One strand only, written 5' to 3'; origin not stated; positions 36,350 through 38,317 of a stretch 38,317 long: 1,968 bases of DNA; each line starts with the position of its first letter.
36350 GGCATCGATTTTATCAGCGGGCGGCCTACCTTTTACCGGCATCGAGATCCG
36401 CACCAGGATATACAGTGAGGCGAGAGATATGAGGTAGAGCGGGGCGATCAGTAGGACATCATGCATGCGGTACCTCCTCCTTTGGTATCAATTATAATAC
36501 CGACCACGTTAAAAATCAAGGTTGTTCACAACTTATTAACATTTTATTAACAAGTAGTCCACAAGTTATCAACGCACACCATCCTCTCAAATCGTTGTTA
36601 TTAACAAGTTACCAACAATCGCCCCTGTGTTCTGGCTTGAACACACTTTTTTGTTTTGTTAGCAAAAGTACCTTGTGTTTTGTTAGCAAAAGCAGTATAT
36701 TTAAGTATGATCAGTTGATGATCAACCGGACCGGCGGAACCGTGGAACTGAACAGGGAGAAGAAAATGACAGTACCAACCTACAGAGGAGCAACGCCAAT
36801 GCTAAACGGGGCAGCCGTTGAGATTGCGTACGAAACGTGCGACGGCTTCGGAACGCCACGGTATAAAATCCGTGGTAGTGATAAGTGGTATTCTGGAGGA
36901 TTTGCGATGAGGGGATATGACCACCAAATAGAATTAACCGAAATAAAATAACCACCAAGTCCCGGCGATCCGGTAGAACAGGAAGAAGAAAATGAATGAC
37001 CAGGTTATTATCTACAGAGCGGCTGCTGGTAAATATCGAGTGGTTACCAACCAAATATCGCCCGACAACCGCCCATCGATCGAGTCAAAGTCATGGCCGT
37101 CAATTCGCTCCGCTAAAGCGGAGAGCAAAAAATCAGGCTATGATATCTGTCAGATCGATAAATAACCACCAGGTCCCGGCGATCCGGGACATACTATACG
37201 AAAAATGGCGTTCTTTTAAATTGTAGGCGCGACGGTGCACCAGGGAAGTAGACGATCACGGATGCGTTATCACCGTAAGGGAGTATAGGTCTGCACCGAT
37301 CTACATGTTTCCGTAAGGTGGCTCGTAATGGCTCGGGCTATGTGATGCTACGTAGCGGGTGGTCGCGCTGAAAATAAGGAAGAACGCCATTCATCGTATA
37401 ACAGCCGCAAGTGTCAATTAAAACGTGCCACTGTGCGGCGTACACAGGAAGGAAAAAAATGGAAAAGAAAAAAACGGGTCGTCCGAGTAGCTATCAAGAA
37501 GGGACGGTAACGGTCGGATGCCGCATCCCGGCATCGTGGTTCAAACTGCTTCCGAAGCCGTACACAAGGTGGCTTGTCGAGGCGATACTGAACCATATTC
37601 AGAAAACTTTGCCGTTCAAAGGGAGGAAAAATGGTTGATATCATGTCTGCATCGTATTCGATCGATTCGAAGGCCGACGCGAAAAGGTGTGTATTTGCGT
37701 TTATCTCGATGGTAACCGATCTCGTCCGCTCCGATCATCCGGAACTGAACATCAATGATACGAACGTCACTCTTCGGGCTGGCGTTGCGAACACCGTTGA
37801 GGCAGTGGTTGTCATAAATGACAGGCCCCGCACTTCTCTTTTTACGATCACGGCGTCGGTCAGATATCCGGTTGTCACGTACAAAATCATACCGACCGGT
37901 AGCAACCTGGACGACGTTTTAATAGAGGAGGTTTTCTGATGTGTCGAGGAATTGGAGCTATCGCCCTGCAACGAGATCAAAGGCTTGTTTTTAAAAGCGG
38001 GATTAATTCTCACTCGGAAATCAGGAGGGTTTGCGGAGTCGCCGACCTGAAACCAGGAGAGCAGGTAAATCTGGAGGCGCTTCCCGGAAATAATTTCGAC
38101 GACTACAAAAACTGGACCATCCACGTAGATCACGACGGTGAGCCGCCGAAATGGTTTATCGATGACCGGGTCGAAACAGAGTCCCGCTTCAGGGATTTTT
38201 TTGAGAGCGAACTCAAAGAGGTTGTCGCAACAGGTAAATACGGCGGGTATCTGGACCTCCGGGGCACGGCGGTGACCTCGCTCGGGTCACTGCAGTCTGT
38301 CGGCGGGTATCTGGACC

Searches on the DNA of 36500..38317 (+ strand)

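Call 8: search_dna_similar(query=window:36500-38317:+, collection=phages, mode=near, max_rows=20)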
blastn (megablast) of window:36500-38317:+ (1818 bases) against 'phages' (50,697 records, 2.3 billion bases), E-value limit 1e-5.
No match.

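Call 17: search_rna_families(source=window, start=37000, end=37600, threshold=evalue, max_evalue=10, show_alignments=3)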
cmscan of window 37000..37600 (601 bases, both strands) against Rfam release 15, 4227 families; matches with E-value up to 10: 3.
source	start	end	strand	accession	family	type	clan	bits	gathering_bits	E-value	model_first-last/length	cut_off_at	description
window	37207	37227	+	RF01104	SBWMV2_UPD-PKb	Cis-reg;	-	14.5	39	6.2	1-29/29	no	Pseudoknot of upstream pseudoknot domain (UPD) of the 3'UTR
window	37510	37581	+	RF00011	RNaseP_bact_b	Gene; ribozyme;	CL00002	10.6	97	1.9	1-365/365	no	Bacterial RNase P class B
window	37497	37578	-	RF02041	HOTTIP_2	Gene; lncRNA;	-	9.9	80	0.31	297-374/374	no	HOXA transcript at the distal tip, conserved region 2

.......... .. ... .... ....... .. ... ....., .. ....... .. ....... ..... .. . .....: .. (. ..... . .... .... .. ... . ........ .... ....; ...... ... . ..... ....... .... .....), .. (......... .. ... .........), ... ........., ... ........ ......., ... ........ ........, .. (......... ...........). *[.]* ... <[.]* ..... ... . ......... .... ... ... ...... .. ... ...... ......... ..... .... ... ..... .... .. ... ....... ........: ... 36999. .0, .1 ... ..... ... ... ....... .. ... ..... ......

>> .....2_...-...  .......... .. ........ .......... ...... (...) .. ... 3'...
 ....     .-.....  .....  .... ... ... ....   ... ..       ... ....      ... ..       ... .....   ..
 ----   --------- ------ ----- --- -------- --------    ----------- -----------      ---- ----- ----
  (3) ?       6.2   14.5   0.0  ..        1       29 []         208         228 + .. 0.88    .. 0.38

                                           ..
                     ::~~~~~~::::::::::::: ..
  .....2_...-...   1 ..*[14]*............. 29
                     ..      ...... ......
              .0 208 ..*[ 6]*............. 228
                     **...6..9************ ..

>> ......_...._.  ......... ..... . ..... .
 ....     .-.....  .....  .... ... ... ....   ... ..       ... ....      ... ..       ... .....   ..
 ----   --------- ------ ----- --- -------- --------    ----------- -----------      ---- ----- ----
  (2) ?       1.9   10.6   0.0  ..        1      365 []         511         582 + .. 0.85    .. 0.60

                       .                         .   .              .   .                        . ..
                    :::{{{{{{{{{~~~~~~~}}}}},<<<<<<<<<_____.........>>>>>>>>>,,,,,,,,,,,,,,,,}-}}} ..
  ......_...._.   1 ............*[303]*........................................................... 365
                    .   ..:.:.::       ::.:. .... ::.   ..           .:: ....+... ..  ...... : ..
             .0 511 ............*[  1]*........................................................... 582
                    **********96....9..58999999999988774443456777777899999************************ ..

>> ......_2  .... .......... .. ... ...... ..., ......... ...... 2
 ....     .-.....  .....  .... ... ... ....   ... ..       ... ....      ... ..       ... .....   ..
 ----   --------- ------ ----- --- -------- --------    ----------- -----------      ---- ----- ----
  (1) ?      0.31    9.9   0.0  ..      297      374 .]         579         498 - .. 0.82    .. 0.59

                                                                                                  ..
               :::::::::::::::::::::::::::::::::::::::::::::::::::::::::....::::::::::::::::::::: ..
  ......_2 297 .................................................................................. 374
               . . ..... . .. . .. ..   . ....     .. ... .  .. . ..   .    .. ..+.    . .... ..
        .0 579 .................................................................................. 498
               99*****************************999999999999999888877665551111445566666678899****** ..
